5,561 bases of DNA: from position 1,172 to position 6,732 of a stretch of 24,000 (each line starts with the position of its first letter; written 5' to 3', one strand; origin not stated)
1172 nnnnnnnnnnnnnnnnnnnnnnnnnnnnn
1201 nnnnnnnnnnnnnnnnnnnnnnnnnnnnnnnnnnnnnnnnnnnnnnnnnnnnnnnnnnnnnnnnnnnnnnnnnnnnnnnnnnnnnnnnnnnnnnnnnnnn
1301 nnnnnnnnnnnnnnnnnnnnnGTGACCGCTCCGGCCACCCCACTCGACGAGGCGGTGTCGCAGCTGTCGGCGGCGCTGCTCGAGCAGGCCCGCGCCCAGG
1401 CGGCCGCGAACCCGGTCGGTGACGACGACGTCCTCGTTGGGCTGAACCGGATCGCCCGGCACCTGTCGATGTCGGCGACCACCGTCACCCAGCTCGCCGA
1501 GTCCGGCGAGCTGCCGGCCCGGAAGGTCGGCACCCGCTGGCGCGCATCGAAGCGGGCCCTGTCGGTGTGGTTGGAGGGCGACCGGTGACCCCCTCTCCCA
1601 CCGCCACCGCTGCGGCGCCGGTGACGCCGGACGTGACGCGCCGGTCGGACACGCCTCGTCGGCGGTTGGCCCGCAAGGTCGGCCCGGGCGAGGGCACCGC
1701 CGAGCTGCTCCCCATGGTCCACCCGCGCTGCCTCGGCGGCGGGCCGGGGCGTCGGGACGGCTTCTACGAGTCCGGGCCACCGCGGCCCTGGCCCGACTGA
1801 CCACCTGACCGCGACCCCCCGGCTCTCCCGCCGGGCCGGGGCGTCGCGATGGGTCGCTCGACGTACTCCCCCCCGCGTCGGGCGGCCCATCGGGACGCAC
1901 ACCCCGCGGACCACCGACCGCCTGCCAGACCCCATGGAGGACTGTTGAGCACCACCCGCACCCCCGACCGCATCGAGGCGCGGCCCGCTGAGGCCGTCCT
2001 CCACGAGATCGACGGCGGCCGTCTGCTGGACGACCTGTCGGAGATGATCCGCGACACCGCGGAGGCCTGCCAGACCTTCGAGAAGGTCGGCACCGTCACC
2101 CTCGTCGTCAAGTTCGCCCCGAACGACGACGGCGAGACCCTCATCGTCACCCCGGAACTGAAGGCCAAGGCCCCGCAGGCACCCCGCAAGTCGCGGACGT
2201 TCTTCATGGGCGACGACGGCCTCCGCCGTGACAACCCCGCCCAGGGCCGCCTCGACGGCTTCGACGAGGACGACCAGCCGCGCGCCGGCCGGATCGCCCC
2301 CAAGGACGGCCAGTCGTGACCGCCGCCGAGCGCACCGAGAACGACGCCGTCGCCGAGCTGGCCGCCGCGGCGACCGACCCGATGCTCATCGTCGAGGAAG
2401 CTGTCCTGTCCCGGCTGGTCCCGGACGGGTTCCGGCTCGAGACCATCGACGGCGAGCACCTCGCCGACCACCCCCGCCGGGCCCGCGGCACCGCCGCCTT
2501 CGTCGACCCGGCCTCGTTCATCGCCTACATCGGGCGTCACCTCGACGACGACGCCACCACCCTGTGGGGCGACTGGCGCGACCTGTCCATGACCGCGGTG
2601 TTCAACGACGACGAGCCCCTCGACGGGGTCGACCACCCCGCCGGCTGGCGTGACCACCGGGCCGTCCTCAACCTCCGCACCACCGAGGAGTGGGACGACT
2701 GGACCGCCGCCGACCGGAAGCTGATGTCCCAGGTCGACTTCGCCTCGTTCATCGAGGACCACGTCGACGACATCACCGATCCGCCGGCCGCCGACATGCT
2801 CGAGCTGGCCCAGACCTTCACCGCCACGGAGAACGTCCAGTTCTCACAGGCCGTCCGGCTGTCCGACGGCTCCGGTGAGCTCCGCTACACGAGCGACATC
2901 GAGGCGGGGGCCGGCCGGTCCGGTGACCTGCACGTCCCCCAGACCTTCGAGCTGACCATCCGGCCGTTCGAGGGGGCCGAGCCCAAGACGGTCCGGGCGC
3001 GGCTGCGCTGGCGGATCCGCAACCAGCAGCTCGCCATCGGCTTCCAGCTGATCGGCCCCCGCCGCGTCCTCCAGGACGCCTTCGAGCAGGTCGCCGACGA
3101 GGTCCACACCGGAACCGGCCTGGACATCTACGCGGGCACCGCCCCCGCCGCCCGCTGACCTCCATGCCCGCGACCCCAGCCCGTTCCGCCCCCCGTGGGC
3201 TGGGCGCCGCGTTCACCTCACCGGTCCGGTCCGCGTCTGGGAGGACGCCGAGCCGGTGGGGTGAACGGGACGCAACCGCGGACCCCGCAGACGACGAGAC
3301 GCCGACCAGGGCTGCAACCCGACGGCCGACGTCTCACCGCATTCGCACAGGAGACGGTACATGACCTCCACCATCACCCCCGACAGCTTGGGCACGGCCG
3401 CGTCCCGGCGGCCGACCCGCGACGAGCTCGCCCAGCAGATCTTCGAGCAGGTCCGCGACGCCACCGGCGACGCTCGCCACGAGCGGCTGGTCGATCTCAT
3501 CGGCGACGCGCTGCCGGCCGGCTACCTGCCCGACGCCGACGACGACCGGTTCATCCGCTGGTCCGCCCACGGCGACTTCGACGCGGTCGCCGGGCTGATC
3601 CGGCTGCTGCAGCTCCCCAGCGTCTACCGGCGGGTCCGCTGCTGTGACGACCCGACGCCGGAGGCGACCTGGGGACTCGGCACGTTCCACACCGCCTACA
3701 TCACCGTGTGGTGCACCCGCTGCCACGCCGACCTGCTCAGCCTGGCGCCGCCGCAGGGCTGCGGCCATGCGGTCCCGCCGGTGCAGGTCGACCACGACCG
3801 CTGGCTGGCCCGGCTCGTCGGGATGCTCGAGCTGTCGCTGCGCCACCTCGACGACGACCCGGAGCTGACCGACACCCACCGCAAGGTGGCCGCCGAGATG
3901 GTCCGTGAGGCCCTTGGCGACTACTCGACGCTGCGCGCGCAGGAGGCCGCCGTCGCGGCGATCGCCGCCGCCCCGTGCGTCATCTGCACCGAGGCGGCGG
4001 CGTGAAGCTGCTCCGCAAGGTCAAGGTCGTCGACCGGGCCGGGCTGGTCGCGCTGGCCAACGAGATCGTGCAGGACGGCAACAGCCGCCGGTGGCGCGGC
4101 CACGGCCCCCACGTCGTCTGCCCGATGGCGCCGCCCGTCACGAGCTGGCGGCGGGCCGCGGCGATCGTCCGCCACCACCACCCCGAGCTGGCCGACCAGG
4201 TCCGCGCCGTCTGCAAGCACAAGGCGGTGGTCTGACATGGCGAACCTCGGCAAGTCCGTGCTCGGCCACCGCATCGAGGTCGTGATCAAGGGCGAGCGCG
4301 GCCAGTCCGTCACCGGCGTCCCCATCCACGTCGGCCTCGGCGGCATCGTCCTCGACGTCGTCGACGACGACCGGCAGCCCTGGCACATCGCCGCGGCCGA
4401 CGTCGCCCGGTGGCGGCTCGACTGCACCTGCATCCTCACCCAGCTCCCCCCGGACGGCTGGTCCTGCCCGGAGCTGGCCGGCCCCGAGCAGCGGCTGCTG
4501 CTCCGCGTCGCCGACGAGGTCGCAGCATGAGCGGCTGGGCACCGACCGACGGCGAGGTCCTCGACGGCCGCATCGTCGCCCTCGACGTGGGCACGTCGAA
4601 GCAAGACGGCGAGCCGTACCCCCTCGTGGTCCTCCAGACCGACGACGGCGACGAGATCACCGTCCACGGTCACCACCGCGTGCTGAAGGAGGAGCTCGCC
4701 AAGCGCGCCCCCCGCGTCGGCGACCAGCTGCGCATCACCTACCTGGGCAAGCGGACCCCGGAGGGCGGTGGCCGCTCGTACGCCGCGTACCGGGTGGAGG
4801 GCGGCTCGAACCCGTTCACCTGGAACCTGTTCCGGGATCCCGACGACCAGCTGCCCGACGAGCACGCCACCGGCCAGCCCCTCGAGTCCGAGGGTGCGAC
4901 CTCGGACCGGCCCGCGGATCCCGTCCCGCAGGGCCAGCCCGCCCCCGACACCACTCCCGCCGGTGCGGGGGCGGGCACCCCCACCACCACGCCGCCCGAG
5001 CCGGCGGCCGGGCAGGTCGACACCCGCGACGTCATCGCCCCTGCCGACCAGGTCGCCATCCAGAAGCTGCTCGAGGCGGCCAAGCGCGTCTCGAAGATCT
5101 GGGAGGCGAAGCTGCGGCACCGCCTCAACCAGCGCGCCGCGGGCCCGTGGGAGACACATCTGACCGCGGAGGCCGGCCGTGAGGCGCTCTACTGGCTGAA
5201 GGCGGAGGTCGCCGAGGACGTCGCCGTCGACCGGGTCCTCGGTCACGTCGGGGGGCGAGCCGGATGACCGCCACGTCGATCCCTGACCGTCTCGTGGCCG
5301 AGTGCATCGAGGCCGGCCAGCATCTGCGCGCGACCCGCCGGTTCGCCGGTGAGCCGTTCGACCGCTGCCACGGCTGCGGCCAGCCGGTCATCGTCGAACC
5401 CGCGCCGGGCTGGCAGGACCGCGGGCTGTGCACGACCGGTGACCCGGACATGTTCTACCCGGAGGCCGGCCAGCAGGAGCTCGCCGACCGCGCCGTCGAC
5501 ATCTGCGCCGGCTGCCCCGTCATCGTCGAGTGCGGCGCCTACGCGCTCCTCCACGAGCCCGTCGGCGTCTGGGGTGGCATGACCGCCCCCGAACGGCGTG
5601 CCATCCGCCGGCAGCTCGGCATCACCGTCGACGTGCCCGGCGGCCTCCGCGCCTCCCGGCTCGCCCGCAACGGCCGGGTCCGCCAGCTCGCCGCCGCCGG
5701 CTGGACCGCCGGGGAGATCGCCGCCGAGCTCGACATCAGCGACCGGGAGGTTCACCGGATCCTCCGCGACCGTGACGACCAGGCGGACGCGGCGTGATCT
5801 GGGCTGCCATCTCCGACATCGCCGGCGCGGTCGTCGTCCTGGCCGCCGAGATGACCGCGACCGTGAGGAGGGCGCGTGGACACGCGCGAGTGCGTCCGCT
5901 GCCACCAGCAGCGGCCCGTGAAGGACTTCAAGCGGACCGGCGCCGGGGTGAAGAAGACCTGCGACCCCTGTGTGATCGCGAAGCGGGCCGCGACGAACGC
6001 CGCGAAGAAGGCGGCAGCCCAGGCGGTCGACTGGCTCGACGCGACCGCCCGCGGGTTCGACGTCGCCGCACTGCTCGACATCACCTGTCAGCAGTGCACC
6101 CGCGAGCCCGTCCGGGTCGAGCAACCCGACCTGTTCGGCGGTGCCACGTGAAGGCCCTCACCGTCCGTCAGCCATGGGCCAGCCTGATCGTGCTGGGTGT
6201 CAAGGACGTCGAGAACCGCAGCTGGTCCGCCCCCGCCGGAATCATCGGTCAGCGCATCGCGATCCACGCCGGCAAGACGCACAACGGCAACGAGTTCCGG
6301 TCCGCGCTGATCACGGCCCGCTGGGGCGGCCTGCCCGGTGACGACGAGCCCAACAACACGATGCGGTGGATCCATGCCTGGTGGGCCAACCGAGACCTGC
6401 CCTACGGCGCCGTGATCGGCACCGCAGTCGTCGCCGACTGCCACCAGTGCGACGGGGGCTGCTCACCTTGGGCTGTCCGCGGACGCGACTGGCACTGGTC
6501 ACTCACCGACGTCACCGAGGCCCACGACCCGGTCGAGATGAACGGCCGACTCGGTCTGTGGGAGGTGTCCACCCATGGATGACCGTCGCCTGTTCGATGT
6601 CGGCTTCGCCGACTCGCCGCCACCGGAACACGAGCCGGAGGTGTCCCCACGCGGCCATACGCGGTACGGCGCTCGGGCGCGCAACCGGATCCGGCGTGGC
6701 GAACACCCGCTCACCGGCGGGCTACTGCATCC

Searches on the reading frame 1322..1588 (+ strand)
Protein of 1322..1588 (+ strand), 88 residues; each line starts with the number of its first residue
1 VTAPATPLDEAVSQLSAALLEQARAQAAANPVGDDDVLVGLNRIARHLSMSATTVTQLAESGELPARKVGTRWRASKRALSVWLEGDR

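Call 7: search_protein_families(library=pfam, proteins=[window:1322-1588:+], max_evalue=0.01)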
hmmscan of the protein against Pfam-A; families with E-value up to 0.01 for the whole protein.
window:1322-1588:+ (88 aa): 1 family
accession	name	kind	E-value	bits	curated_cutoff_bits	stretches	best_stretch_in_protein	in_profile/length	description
PF12728.13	HTH_17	-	1.4e-08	35.3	27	1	44-86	7-49/51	Helix-turn-helix domain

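Call 8: search_protein_families(library=phrogs, proteins=[window:1322-1588:+], max_evalue=0.01)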
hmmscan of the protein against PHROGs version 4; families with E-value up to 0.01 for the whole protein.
window:1322-1588:+ (88 aa): 5 families
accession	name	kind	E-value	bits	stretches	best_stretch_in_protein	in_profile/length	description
phrog_66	-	integration and excision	3.6e-07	31.2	1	23-86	78-142/412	excisionase and transcriptional regulator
phrog_18541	-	unknown function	1.7e-06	28.6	1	22-85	6-72/81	-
phrog_1840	-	integration and excision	0.00015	23.2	1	42-85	10-54/90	excisionase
phrog_25665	-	integration and excision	0.00081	20.5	1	44-85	31-72/93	excisionase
phrog_57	-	head and packaging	0.0021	19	1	34-69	8-44/199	terminase small subunit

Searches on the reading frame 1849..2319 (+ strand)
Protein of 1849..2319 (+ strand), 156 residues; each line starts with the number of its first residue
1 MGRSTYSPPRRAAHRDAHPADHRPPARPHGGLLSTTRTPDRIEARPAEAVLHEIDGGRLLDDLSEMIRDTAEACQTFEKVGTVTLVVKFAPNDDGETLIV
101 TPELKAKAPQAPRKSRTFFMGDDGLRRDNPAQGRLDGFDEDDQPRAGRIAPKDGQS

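Call 7: search_protein_families(library=pfam, proteins=[window:1849-2319:+], max_evalue=0.01)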
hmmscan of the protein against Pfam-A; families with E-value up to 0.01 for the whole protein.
window:1849-2319:+ (156 aa): 0 families

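Call 8: search_protein_families(library=phrogs, proteins=[window:1849-2319:+], max_evalue=0.01)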
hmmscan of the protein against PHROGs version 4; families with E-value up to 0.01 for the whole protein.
window:1849-2319:+ (156 aa): 1 family
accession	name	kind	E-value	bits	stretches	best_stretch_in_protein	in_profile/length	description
phrog_204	-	unknown function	3.3e-18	67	1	43-142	22-122/143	-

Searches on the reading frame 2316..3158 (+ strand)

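Call 7: search_protein_families(library=pfam, proteins=[window:2316-3158:+], max_evalue=0.01)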
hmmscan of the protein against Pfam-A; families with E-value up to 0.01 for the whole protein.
window:2316-3158:+ (280 aa): 1 family
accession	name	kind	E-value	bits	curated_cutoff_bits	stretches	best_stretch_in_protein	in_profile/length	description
PF10065.14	DUF2303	-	1.6e-58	198.6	26.6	1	10-275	6-268/269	Uncharacterized conserved protein (DUF2303)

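Call 8: search_protein_families(library=phrogs, proteins=[window:2316-3158:+], max_evalue=0.01)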
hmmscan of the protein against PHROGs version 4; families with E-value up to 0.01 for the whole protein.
window:2316-3158:+ (280 aa): 1 family
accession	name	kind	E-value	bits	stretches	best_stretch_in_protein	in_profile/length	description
phrog_210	-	unknown function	4.3e-68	230.5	1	8-276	7-272/274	-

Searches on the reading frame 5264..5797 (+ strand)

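Call 81: search_protein_families(library=phrogs, proteins=[window:5264-5797:+], max_evalue=0.01)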
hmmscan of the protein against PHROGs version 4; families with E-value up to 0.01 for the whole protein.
window:5264-5797:+ (177 aa): 14 families
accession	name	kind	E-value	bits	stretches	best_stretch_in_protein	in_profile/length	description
phrog_472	-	transcription regulation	4.1e-21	76.4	1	43-119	33-112/523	WhiB transcriptional factor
phrog_1333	-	unknown function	2.8e-20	74.1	1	49-117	19-88/166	-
phrog_14459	-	transcription regulation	1.3e-15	58.9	1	46-118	10-85/137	transcriptional regulator WhiB-like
phrog_12112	-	transcription regulation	7.1e-13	50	1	48-116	5-68/130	transcriptional regulator WhiB-like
phrog_10071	-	transcription regulation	4.2e-12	47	1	46-118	9-85/196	transcriptional regulator WhiB-like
phrog_9926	-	transcription regulation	6.5e-10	40.3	1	56-114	30-92/107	transcriptional regulator WhiB-like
phrog_8273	-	unknown function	3.1e-09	38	1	49-117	109-176/216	-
phrog_836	-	transcription regulation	7.2e-08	33.6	1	121-174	71-124/133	late transcriptional activator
phrog_14304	-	transcription regulation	5.5e-07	30.6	1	40-113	34-122/187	transcriptional regulator WhiB-like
phrog_31604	-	transcription regulation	2.6e-05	25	1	74-115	38-79/181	transcriptional regulator WhiB-like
phrog_20467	-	DNA, RNA and nucleotide metabolism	0.00038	21.3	1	138-169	70-101/112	HNH endonuclease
phrog_33896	-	unknown function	0.00076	20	1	72-119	251-306/310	-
phrog_1590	-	unknown function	0.0012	19.2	1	138-173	129-164/281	-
phrog_1821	-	transcription regulation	0.0075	17.2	0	50-103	16-69/89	transcriptional regulator WhiB-like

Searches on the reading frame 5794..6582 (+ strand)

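Call 29: search_protein_families(library=pfam, proteins=[window:5794-6582:+], max_evalue=0.001)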
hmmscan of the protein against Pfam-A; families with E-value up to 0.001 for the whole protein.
window:5794-6582:+ (262 aa): 1 family
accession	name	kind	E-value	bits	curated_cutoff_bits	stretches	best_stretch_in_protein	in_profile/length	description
PF04266.20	ASCH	-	0.00052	21.1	21.2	1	122-216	1-53/103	ASCH domain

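Call 30: search_protein_families(library=phrogs, proteins=[window:5794-6582:+], max_evalue=0.00001)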
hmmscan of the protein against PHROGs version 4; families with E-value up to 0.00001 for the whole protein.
window:5794-6582:+ (262 aa): 1 family
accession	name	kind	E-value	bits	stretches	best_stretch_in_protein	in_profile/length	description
phrog_3193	-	unknown function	1.5e-36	127.3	1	117-259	83-207/269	-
